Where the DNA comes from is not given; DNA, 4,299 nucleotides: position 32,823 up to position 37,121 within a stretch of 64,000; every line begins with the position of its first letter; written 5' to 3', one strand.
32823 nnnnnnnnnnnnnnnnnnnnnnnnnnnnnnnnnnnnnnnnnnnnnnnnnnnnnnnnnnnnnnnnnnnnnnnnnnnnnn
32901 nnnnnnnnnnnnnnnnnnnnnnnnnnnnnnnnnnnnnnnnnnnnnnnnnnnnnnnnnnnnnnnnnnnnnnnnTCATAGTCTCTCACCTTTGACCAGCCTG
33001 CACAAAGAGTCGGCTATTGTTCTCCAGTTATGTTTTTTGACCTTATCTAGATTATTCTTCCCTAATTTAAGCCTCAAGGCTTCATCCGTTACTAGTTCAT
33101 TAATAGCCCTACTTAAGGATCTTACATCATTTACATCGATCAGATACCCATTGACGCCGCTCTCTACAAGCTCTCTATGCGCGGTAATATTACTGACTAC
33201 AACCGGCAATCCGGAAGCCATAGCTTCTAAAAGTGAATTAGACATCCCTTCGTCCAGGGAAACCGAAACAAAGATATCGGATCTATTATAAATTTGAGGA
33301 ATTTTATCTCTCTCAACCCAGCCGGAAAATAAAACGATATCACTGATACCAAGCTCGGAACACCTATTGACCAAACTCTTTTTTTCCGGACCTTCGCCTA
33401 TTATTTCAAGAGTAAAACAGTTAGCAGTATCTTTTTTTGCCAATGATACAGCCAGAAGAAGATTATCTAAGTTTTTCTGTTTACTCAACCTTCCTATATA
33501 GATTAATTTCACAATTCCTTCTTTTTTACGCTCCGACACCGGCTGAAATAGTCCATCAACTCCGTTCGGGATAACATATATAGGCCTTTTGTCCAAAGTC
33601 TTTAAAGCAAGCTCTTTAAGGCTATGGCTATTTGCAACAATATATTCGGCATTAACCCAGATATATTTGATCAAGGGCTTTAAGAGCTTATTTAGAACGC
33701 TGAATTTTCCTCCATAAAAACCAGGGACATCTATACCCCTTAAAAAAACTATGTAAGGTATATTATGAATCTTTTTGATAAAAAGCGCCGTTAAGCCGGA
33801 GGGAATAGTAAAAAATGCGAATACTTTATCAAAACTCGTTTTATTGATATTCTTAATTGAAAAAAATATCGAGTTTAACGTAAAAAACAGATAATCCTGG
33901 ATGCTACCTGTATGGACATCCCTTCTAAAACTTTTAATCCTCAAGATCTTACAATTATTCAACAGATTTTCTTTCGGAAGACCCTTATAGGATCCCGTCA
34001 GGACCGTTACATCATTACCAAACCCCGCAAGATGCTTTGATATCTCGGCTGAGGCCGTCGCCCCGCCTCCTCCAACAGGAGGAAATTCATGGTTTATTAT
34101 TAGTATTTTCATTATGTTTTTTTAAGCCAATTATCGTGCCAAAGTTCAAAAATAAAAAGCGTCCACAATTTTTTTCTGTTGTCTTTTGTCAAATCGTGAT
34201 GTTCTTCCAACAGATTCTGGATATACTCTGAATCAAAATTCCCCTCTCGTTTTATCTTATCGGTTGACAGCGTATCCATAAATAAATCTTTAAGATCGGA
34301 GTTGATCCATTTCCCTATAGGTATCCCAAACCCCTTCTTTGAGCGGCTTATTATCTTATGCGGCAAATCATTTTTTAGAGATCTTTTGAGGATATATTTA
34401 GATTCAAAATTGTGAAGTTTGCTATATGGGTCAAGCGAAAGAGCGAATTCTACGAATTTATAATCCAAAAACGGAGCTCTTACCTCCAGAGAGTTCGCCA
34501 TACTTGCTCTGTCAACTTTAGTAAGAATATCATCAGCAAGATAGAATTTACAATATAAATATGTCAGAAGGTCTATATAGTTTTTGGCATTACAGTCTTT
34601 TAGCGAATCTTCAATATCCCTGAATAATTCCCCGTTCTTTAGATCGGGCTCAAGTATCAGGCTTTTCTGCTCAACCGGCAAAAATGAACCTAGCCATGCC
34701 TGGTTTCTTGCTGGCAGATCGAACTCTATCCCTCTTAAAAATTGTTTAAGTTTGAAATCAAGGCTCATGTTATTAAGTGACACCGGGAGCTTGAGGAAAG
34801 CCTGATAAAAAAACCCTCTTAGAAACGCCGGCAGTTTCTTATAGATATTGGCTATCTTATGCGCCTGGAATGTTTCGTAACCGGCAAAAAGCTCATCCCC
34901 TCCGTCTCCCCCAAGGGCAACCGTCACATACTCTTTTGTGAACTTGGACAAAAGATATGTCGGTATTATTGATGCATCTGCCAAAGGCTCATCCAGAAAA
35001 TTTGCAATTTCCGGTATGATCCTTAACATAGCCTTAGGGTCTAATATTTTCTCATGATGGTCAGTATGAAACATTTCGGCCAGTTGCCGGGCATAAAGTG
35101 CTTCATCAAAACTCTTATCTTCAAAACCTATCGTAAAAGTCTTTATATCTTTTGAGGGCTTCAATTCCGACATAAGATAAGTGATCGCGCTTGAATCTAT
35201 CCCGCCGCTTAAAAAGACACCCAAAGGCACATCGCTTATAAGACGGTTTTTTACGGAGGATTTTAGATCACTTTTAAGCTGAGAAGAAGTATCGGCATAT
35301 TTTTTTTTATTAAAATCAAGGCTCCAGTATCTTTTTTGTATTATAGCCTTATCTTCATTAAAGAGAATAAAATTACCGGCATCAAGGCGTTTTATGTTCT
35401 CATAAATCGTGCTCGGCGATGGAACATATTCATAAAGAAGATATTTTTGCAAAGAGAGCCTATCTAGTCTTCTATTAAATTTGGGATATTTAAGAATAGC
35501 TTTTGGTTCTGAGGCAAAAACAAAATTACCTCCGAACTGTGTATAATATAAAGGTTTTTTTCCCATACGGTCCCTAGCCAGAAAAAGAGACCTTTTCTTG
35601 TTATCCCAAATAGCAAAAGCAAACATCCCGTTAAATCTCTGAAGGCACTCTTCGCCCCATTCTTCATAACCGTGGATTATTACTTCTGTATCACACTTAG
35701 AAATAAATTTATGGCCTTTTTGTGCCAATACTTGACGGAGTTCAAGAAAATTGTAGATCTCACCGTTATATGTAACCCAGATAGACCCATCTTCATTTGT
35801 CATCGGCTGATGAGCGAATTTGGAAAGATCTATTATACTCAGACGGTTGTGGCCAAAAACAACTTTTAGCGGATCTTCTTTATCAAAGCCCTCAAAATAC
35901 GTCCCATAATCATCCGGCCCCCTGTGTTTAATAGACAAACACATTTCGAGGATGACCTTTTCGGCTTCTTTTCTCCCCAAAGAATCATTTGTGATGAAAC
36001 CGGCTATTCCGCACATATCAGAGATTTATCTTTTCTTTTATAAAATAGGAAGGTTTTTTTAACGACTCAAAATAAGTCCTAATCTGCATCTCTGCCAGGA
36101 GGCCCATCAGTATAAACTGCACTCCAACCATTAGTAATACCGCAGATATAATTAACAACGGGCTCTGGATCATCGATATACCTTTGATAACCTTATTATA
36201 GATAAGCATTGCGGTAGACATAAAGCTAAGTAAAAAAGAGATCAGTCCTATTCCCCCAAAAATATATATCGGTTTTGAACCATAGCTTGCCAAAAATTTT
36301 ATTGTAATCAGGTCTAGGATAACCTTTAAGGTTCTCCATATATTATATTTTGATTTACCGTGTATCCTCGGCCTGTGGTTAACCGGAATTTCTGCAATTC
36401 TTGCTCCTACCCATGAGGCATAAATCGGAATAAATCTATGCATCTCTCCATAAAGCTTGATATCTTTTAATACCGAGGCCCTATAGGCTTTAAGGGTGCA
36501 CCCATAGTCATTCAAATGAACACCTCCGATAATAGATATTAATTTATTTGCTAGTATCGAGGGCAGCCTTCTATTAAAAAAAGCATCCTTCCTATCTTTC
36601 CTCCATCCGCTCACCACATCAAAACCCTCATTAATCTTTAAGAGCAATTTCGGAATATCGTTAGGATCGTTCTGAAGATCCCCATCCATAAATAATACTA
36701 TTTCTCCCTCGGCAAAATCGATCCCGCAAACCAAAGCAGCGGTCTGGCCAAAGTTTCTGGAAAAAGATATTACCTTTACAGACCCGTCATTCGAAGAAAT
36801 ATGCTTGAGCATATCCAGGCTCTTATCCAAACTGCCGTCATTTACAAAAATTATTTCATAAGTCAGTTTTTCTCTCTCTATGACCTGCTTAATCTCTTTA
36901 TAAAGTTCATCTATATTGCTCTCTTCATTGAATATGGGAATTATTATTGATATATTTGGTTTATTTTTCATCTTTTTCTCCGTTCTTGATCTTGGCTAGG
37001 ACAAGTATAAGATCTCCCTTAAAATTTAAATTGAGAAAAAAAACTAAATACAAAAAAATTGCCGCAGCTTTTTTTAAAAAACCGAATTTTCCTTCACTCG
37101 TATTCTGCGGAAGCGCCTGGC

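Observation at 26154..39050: ~13-kb envelope glycosylation/methylation island splitting the conserved fab gene cluster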

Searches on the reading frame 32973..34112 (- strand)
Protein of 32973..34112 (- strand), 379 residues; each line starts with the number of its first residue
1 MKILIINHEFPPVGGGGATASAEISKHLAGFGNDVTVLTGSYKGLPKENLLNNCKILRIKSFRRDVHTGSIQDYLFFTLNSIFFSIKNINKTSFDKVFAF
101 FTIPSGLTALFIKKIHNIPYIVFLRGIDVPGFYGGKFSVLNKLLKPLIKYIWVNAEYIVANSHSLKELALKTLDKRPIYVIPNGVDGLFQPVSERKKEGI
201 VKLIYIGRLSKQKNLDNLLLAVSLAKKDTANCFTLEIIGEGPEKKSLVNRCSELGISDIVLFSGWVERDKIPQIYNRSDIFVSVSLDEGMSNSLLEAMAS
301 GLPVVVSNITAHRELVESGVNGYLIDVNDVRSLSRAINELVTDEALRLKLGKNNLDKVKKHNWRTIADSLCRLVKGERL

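Call 3: search_protein_families(library=pfam, proteins=[window:32973-34112:-], max_evalue=0.01)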
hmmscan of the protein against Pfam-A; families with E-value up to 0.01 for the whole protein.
window:32973-34112:- (379 aa): 7 families
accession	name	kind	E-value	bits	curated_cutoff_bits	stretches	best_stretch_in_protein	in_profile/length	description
PF00534.26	Glycos_transf_1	-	4e-41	140.8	26.4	1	194-354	9-169/172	Glycosyl transferases group 1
PF13692.12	Glyco_trans_1_4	-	9.6e-35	120.4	27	1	202-343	3-142/142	Glycosyl transferases group 1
PF13439.12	Glyco_transf_4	-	2.4e-16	60.7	28.5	1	15-186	2-167/170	Glycosyltransferase Family 4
PF13524.12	Glyco_trans_1_2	-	8.1e-10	39.2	25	1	259-371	28-143/144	Glycosyl transferase-like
PF20706.3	GT4-conflict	-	5.9e-07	29.2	26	1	166-310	158-314/385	Family 4 Glycosyltransferase in conflict systems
PF13579.12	Glyco_trans_4_4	-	9.1e-07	29.8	29.7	1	15-184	1-158/158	Glycosyl transferase 4-like domain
PF08323.17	Glyco_transf_5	-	0.0036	17.5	22.7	1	2-67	1-65/239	Starch synthase catalytic domain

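Call 5: search_protein_families(library=ncbifam, proteins=[window:32973-34112:-], max_evalue=0.001)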
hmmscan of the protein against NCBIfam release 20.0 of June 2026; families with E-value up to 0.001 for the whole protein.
window:32973-34112:- (379 aa): 40 families (the best 25 are shown)
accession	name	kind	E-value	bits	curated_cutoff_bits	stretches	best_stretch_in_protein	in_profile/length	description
TIGR03088.1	stp2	hypoth_equivalog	3.3e-34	118.5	409.05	1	136-361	125-356/374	TIGR03088 family PEP-CTERM/XrtA system glycosyltransferase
TIGR03999.1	thiol_BshA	equivalog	1.5e-31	109.7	273.7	1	10-361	8-357/375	N-acetyl-alpha-D-glucosaminyl L-malate synthase BshA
NF041876.1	EPS_EpsE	equivalog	2.8e-30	105.8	400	1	152-361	159-379/389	exopolysaccharide biosynthesis GT4 family glycosyltransferase EpsE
NF038229.1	Glyco4_Geo_Pelo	equivalog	2.8e-27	95.6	400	1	89-361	51-319/338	GPMC system family 4 glycosyltransferase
NF047684.1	TeichurnBiosyTuaC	equivalog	3.7e-25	88.7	550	1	90-361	105-372/391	teichuronic acid biosynthesis protein TuaC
NF046085.1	XrtY_assoc_Gly1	equivalog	8.5e-24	84.1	400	1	1-361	1-367/387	XrtY-associated glycosyltransferase XYAG1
NF041010.1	glycosy_Agl16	equivalog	2.7e-23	82.4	575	1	143-372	122-346/352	glycosylation protein Agl16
NF007396.0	PRK09922.1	equivalog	4.9e-23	81.6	385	1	137-345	120-328/361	lipopolysaccharide 1,6-galactosyltransferase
TIGR02149.1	glgA_Coryne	subfamily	7.1e-22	78.1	302.4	1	1-372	1-385/391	glycogen synthase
NF050063.1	ProtGlycPglJ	equivalog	1.2e-21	77.3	500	1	127-371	117-360/363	N-acetylgalactosamine-N,N'-diacetylbacillosaminyl-diphospho-undecaprenol 4-alpha-N-acetylgalactosaminyltransferase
TIGR04063.1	stp3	hypoth_equivalog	6.6e-21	74.6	442.05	1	95-365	94-383/397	TIGR04063 family PEP-CTERM/XrtA system glycosyltransferase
NF050056.1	ProtGlycPglH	equivalog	1.2e-19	70.6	600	1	178-375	159-351/354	GalNAc-alpha-(1->4)-GalNAc-alpha-(1->3)-diNAcBac-PP-undecaprenol alpha-1,4-N-acetyl-D-galactosaminyltransferase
NF047880.1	glyco_SdgA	exception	2.4e-19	69.3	800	1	112-368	232-481/488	serine-aspartate repeat adhesin O-glycosyltransferase SdgA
TIGR03449.1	mycothiol_MshA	equivalog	8.3e-19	67.8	462.5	1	174-372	186-398/406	D-inositol-3-phosphate glycosyltransferase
NF049988.1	MGlcDAGSynMgs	equivalog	4.9e-18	65.7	400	1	199-373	213-383/398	alpha-monoglucosyldiacylglycerol synthase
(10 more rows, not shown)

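Call 92: search_protein_families(library=padloc, proteins=[window:32973-34112:-], max_evalue=0.00001)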
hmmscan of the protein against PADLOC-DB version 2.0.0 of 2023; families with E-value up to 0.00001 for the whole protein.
window:32973-34112:- (379 aa): 0 families

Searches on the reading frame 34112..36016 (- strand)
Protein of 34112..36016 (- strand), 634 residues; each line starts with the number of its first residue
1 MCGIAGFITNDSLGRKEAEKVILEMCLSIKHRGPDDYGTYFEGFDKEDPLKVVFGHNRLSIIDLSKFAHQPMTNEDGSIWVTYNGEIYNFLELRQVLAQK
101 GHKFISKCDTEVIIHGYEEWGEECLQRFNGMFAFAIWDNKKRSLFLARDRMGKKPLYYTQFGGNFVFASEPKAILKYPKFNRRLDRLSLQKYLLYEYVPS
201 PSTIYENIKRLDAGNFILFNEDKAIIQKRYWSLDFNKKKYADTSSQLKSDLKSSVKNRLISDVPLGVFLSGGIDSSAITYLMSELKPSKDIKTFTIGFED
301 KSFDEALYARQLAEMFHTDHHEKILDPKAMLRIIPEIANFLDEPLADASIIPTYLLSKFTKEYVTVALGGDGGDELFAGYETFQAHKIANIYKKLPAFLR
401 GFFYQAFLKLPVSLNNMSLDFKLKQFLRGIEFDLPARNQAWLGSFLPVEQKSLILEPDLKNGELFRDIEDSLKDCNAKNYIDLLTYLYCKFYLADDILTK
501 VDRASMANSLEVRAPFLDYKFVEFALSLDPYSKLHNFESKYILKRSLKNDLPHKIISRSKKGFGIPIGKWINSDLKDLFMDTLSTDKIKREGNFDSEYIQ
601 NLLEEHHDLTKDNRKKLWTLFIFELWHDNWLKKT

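Call 3: search_protein_families(library=pfam, proteins=[window:34112-36016:-], max_evalue=0.01)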
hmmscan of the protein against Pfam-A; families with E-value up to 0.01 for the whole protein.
window:34112-36016:- (634 aa): 4 families
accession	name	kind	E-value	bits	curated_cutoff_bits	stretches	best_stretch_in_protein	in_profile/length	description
PF00733.27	Asn_synthase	-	1.4e-98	331.3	21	1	247-627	2-353/354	Asparagine synthase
PF13537.11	GATase_7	-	5.4e-50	169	25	1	56-175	1-122/123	Glutamine amidotransferase domain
PF13522.11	GATase_6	-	6e-46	156.1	27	1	48-170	10-130/130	Glutamine amidotransferase domain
PF12481.13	DUF3700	-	7.9e-06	25.9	27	1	122-170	123-172/228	Aluminium induced protein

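Call 5: search_protein_families(library=ncbifam, proteins=[window:34112-36016:-], max_evalue=0.001)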
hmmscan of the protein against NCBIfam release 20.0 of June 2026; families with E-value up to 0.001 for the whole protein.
window:34112-36016:- (634 aa): 9 families
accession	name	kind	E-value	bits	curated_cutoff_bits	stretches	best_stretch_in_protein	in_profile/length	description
TIGR03108.1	eps_aminotran_1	hypoth_equivalog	1.9e-171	571.9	816.9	1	1-625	1-623/628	XrtA/PEP-CTERM system amidotransferase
TIGR01536.1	asn_synth_AEB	equivalog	3.1e-153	511.5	267.1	1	2-563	1-517/517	asparagine synthase (glutamine-hydrolyzing)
TIGR03104.1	trio_amidotrans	equivalog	4.1e-133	444.7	570.1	2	1-403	1-402/589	N-acetylglutaminylglutamine amidotransferase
NF006949.0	PRK09431.1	equivalog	4.6e-95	319.2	499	3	1-176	1-167/554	asparagine synthase B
NF033535.1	lass_lactam_cya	exception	3.9e-78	263.6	525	2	1-380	1-380/668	lasso peptide isopeptide bond-forming cyclase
NF033561.1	macrolact_Ik_Al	subfamily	1.1e-21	77.1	300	1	133-378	82-332/561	albusnodin/ikarugamycin family macrolactam cyclase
NF001484.0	PRK00331.1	subfamily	1.3e-12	46.9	381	1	68-178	85-202/601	isomerizing glutamine--fructose-6-phosphate transaminase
TIGR01135.1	glmS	equivalog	4.8e-12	45.2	418.05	1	68-179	84-202/607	glutamine--fructose-6-phosphate transaminase (isomerizing)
TIGR01134.1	purF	equivalog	1.9e-11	44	350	1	51-174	65-199/432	amidophosphoribosyltransferase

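Call 92: search_protein_families(library=padloc, proteins=[window:34112-36016:-], max_evalue=0.00001)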
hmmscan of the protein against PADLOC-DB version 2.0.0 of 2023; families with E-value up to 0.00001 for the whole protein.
window:34112-36016:- (634 aa): 0 families

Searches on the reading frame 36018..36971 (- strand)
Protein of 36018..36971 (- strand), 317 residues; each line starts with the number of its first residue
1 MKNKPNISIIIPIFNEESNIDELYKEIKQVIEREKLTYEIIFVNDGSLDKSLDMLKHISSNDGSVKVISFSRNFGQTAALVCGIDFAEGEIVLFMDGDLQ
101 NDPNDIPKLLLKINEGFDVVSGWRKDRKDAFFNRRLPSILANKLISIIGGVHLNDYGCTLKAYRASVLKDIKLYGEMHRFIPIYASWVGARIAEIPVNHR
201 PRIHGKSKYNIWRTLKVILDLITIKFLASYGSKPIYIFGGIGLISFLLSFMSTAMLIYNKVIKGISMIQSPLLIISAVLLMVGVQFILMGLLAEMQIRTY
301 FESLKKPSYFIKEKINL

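Call 3: search_protein_families(library=pfam, proteins=[window:36018-36971:-], max_evalue=0.01)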
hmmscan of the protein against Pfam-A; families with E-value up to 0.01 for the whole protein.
window:36018-36971:- (317 aa): 3 families
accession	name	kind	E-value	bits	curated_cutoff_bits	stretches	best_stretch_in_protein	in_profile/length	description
PF00535.33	Glycos_transf_2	-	9.6e-35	120.4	23.3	1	8-171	1-167/168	Glycosyl transferase family 2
PF10111.15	Glyco_tranf_2_2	-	7.4e-09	35.9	27.3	1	8-109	1-102/276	Glycosyltransferase like family 2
PF13641.12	Glyco_tranf_2_3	-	0.0028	18.2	27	1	5-108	1-106/230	Glycosyltransferase like family 2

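Call 5: search_protein_families(library=ncbifam, proteins=[window:36018-36971:-], max_evalue=0.001)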
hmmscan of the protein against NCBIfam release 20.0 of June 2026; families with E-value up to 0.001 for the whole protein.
window:36018-36971:- (317 aa): 23 families
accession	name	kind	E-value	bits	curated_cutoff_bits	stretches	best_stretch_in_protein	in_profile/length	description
NF007986.1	PRK10714.1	equivalog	2.6e-63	213.9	529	1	6-315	7-312/316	undecaprenyl-phosphate 4-deoxy-4-formamido-L-arabinose transferase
NF047588.1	GlcsyltransPgfSStrep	equivalog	7e-56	189.7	500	1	7-313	3-304/308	glycosyltransferase PgfS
TIGR04182.1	glyco_TIGR04182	equivalog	4.8e-24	85.2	325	1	7-303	2-289/293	S-layer glycoprotein N-glycosyltransferase AglJ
TIGR03937.1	PgaC_IcaA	equivalog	2.2e-17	63.2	422.3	1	2-104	42-141/407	poly-beta-1,6-N-acetyl-D-glucosamine synthase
NF007482.0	PRK10073.1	equivalog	7.8e-15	54.7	423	1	1-110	2-107/334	glycosyltransferase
NF047683.1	TeichurnBiosyTuaG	equivalog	1.5e-12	47.7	400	1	2-108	3-106/252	teichuronic acid biosynthesis protein TuaG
NF041391.1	DPhHxTase_Halo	equivalog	6.7e-12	44.8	375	1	14-174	4-156/213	dolichyl-phosphate hexose transferase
TIGR04283.1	glyco_like_mftF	equivalog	4.7e-11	42.7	182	1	7-101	1-85/221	TIGR04283 family arsenosugar biosynthesis glycosyltransferase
NF041875.1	EPS_EpsD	equivalog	5.2e-11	42.5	370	1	7-106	1-97/325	exopolysaccharide biosynthesis glycosyltransferase EpsD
TIGR03965.1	mycofact_glyco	equivalog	6.5e-10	38.5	280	1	4-110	73-176/467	mycofactocin biosynthesis glycosyltransferase MftF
NF050050.1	ProtGlycPglI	equivalog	1.2e-09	38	500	1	4-122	1-117/306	GalNAc(5)-diNAcBac-PP-undecaprenol beta-1,3-glucosyltransferase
NF058614.1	PPMAGASynPpgS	equivalog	2.7e-09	36.8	370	1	8-130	3-119/226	polyprenyl-phospho-N-acetylgalactosaminyl synthase PpgS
NF010496.0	PRK13915.1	equivalog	4.2e-09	35.9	262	1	2-109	28-138/307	glucosyl-3-phosphoglycerate synthase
NF038302.1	EPS_HpsE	equivalog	6.9e-09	35.1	300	1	6-104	2-102/307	hormogonium polysaccharide biosynthesis glycosyltransferase HpsE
TIGR04242.1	nodulat_NodC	equivalog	8.7e-09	34.8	550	1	3-115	46-158/395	chitooligosaccharide synthase NodC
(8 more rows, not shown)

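Call 59: search_solved_structures(query=window:36018-36971:-, max_evalue=0.001)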
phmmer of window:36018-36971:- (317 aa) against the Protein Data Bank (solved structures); distinct sequences matched with E-value up to 0.001: 15.
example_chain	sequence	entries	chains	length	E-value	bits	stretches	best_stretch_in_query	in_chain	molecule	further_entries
9hwj_A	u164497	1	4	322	8.3e-54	186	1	6-315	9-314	Undecaprenyl-phosphate 4-deoxy-4-formamido-L-arabinose transferase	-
9bhc_C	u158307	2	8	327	1.5e-53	185.2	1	6-314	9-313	Undecaprenyl-phosphate 4-deoxy-4-formamido-L-arabinose transferase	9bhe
8vxh_A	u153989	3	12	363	2.1e-53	184.7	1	6-314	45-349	Undecaprenyl-phosphate 4-deoxy-4-formamido-L-arabinose transferase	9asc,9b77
5eke_A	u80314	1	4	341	1.8e-45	158.7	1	6-313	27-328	Uncharacterized glycosyltransferase sll0501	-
5ekp_C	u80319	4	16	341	2.5e-45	158.2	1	6-313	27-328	Uncharacterized glycosyltransferase sll0501 | Glycosyltransferase sll0501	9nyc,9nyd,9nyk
9nye_A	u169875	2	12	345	2.6e-45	158.1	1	6-313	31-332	Glycosyltransferase sll0501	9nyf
5mlz_A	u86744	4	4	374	4.3e-18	68.8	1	6-208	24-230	Dolichol monophosphate mannose synthase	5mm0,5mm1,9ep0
6p61_A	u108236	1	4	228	1.7e-09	40.5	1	1-121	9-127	Glycosyltransferase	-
5hea_A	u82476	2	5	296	5e-08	35.7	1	2-98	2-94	Putative glycosyltransferase (GalT1)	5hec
3bcv_A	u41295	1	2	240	8.3e-06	28.4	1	5-102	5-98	Putative glycosyltransferase protein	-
5tze_C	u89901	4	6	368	4.4e-05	26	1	7-100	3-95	Glycosyl transferase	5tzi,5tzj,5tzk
5tz8_A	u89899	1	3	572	7.1e-05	25.3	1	7-99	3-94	Glycosyl transferase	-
7pdo_A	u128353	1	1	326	0.00068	22.1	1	6-125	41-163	Glucosyl-3-phosphoglycerate synthase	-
7p5l_A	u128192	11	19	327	0.00068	22.1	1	6-125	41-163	Glucosyl-3-phosphoglycerate synthase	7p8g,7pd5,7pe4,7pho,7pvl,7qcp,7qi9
2d7i_A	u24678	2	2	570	0.00088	21.7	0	3-113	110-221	Polypeptide N-acetylgalactosaminyltransferase 10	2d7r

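Call 92: search_protein_families(library=padloc, proteins=[window:36018-36971:-], max_evalue=0.00001)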
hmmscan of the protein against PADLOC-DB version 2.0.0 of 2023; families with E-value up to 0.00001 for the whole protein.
window:36018-36971:- (317 aa): 0 families
